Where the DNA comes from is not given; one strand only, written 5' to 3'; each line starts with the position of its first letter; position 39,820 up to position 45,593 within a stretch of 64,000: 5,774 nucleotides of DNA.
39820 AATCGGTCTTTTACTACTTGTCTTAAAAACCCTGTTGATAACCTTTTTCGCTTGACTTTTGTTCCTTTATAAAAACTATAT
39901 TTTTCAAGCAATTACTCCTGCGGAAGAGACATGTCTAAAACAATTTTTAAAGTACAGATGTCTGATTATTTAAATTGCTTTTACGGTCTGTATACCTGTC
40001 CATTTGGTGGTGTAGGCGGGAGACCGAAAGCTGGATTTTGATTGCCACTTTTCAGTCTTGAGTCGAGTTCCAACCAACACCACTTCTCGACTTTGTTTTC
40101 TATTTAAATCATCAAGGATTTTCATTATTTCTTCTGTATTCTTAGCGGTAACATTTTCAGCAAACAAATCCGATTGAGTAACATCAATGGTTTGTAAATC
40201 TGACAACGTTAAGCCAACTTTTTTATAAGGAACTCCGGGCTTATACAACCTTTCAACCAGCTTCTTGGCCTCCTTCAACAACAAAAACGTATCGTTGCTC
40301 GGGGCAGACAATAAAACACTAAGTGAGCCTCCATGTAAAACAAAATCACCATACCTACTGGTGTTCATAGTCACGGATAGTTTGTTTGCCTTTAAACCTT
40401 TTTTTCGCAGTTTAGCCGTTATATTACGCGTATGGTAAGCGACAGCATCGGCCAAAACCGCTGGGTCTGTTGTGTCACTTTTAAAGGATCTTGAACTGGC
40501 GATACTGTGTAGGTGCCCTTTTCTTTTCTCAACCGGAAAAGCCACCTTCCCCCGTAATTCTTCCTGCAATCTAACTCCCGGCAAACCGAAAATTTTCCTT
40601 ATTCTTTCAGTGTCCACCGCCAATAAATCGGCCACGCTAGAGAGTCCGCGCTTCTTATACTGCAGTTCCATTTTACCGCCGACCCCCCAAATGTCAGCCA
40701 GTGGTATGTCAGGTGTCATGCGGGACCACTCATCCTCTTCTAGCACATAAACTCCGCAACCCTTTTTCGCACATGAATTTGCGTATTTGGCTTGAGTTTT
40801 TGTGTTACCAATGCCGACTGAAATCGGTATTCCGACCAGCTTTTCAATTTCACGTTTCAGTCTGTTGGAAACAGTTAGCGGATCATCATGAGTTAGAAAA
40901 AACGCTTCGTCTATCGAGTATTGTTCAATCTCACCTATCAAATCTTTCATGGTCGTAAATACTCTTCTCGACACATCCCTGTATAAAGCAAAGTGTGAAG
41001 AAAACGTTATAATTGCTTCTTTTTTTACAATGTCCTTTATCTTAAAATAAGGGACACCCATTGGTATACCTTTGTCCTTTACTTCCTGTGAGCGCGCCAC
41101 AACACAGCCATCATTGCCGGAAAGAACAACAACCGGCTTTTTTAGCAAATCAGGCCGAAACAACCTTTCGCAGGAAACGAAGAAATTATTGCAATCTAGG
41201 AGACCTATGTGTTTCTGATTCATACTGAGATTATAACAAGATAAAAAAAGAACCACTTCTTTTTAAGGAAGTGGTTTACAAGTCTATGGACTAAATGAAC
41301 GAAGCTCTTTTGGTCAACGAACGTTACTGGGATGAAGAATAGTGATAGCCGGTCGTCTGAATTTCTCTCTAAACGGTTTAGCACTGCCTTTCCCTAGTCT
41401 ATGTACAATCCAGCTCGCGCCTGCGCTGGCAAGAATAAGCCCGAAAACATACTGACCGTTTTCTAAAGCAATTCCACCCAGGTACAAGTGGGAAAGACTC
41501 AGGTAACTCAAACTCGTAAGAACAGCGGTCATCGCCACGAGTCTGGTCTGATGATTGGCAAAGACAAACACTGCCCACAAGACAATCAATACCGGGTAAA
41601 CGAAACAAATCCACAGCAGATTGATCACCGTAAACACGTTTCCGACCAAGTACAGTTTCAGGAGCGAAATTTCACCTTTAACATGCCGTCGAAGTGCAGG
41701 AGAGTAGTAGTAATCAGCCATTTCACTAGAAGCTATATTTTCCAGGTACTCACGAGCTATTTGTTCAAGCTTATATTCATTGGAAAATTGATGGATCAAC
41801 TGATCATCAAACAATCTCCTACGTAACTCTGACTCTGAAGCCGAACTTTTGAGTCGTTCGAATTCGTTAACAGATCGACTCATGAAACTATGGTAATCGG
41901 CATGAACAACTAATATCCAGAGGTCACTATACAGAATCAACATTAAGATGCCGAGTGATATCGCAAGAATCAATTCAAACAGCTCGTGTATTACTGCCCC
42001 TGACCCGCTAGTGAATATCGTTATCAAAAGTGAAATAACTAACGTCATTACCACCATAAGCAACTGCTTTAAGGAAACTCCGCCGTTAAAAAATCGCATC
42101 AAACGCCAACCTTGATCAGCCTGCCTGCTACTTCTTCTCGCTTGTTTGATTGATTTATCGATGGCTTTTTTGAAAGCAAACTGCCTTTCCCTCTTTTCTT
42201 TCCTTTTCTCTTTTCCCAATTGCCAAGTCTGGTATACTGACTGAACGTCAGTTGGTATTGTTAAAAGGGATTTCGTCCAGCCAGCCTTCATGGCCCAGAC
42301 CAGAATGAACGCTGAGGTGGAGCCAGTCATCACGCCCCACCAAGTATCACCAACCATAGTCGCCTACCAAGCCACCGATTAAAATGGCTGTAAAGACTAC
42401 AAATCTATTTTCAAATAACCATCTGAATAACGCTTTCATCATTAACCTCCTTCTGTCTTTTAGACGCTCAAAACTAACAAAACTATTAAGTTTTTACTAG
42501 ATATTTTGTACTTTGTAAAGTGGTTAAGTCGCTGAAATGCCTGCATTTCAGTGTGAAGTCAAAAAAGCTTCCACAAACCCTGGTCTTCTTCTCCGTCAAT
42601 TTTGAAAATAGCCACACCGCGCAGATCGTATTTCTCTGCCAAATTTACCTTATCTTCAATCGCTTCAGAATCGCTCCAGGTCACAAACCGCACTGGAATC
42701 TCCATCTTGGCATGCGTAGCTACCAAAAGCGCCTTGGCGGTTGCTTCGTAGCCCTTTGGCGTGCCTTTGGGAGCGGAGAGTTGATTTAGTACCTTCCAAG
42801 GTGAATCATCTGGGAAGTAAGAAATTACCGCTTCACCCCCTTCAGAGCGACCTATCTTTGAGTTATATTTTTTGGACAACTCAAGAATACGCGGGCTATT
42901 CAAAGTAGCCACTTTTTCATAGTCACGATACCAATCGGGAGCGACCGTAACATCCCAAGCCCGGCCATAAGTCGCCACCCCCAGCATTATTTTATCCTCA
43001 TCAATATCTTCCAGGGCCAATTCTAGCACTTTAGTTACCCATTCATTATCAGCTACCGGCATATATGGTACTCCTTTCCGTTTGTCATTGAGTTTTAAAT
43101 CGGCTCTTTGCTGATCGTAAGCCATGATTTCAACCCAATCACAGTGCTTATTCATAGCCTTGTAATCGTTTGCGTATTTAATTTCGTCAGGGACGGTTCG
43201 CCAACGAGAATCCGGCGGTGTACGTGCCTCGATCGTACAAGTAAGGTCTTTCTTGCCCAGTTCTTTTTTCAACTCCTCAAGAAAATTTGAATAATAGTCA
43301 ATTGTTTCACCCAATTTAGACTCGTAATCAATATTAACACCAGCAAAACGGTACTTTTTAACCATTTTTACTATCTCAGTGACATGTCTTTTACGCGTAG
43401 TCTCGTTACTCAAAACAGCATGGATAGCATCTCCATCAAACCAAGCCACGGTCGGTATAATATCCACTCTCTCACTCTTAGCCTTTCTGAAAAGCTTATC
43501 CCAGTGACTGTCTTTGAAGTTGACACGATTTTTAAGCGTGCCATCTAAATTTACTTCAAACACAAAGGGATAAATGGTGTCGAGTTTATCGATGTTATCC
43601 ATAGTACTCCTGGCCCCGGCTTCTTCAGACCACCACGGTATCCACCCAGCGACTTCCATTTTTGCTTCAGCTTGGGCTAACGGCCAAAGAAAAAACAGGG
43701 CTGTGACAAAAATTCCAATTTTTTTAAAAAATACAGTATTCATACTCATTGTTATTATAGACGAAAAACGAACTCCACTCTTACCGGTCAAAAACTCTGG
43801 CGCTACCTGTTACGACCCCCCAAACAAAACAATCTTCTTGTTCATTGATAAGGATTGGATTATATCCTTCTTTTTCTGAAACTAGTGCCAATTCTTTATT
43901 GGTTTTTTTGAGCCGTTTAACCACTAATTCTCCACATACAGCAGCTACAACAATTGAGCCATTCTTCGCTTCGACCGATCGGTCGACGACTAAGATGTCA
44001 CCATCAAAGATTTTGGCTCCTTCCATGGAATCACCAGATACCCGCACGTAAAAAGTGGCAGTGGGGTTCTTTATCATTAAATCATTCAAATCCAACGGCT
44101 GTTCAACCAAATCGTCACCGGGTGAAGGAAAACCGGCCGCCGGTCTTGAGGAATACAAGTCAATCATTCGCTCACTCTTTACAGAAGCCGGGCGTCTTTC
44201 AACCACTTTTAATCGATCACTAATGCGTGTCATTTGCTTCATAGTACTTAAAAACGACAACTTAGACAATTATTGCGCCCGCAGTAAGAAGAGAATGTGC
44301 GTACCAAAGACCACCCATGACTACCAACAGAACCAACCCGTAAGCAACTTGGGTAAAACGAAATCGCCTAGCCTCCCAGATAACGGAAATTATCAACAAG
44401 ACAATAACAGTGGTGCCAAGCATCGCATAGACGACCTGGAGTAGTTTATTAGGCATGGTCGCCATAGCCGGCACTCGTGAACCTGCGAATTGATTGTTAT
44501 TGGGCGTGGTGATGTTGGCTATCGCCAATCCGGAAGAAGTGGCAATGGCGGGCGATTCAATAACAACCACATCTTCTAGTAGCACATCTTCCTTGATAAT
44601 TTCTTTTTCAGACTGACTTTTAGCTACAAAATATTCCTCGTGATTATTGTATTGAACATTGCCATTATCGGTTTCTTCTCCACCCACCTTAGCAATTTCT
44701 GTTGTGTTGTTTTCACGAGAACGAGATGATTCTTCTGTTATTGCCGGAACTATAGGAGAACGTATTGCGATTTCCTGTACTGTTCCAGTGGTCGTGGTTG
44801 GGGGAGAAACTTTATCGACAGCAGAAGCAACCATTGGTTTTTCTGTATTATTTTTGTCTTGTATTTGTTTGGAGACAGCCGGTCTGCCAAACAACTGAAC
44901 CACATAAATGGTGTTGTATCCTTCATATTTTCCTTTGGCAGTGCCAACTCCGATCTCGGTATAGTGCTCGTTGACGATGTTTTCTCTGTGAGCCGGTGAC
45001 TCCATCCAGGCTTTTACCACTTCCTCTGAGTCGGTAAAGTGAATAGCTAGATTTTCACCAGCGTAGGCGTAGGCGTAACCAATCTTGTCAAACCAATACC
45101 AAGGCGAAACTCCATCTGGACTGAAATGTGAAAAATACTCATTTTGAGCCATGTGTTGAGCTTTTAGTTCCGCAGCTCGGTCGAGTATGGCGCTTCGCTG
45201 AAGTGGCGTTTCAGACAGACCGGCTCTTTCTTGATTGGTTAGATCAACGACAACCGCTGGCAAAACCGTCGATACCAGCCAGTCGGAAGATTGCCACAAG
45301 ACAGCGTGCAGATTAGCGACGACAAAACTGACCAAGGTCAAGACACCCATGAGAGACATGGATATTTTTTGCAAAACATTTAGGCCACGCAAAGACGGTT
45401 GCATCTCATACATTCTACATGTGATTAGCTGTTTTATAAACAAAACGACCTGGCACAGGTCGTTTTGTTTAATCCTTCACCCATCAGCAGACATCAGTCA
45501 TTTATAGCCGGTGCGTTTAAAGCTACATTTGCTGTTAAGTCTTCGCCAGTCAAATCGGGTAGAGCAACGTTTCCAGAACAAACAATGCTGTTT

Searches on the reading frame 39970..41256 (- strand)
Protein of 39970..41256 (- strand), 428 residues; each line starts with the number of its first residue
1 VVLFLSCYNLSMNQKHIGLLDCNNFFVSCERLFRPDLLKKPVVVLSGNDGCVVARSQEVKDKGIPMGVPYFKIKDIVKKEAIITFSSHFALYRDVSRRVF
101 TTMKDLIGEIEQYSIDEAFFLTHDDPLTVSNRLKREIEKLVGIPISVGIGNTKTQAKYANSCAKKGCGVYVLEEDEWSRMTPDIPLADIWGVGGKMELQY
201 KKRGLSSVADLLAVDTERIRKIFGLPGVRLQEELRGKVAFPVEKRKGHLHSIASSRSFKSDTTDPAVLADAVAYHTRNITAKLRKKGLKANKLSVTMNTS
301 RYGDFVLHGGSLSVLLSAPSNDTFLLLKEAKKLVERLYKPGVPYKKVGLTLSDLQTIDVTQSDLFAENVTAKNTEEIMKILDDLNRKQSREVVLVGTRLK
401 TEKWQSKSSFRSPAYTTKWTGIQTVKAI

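Call 72: search_protein_families(library=pfam, proteins=[window:39970-41256:-], max_evalue=0.01)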
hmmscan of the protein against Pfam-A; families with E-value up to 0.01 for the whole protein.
window:39970-41256:- (428 aa): 4 families
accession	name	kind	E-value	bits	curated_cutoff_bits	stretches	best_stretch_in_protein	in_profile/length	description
PF00817.25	IMS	-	6.1e-33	114.3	23.2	1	20-160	1-147/148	impB/mucB/samB family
PF11799.13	IMS_C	-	4.8e-19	69.2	20.7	1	250-364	2-109/109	impB/mucB/samB family C-terminal domain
PF13438.11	DUF4113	-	4e-10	40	24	1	376-424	2-50/51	Domain of unknown function (DUF4113)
PF14520.12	HHH_5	-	0.0045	17.9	27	0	186-224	4-42/57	Helix-hairpin-helix domain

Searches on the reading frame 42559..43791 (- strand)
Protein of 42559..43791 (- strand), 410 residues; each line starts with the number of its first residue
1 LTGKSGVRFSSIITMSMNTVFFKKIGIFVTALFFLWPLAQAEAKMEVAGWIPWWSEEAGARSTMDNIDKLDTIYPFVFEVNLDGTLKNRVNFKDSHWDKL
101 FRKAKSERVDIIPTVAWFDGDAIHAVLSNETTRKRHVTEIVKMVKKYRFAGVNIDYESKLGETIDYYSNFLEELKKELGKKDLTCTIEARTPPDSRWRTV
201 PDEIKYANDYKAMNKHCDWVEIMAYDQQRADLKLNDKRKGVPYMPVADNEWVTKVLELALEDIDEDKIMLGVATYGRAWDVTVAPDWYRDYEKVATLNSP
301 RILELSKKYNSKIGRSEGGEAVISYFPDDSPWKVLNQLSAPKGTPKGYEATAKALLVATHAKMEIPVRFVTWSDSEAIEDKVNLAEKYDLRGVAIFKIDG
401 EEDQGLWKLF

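Call 72: search_protein_families(library=pfam, proteins=[window:42559-43791:-], max_evalue=0.01)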
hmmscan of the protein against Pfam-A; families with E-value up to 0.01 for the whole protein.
window:42559-43791:- (410 aa): 1 family
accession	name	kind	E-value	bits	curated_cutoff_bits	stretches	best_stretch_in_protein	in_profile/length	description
PF00704.34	Glyco_hydro_18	-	6.5e-26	92.2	29.6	1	79-399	32-315/317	Glycosyl hydrolases family 18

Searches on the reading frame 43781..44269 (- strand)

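Call 72: search_protein_families(library=pfam, proteins=[window:43781-44269:-], max_evalue=0.01)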
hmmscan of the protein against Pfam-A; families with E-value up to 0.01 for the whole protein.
window:43781-44269:- (162 aa): 1 family
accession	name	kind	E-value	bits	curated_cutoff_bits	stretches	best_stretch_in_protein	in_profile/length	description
PF00717.28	Peptidase_S24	-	3.2e-30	104.6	23.3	1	38-153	2-115/116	Peptidase S24-like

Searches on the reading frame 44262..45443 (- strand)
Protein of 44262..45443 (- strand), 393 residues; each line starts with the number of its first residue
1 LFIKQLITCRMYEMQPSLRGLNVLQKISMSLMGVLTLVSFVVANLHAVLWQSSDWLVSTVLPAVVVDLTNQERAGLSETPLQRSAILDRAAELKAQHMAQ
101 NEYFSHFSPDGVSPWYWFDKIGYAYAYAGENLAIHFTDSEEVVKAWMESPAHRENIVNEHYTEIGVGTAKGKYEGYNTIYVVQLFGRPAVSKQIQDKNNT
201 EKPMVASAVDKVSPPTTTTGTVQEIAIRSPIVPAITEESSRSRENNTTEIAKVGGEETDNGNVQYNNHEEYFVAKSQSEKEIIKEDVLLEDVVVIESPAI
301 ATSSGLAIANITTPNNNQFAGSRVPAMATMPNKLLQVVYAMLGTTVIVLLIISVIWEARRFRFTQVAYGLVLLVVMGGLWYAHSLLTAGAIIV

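Call 72: search_protein_families(library=pfam, proteins=[window:44262-45443:-], max_evalue=0.01)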
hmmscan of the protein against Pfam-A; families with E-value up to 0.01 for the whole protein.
window:44262-45443:- (393 aa): 1 family
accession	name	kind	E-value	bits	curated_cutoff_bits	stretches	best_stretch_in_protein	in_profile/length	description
PF00188.32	CAP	-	1.4e-19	71.5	21.1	1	66-185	1-117/117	Cysteine-rich secretory protein family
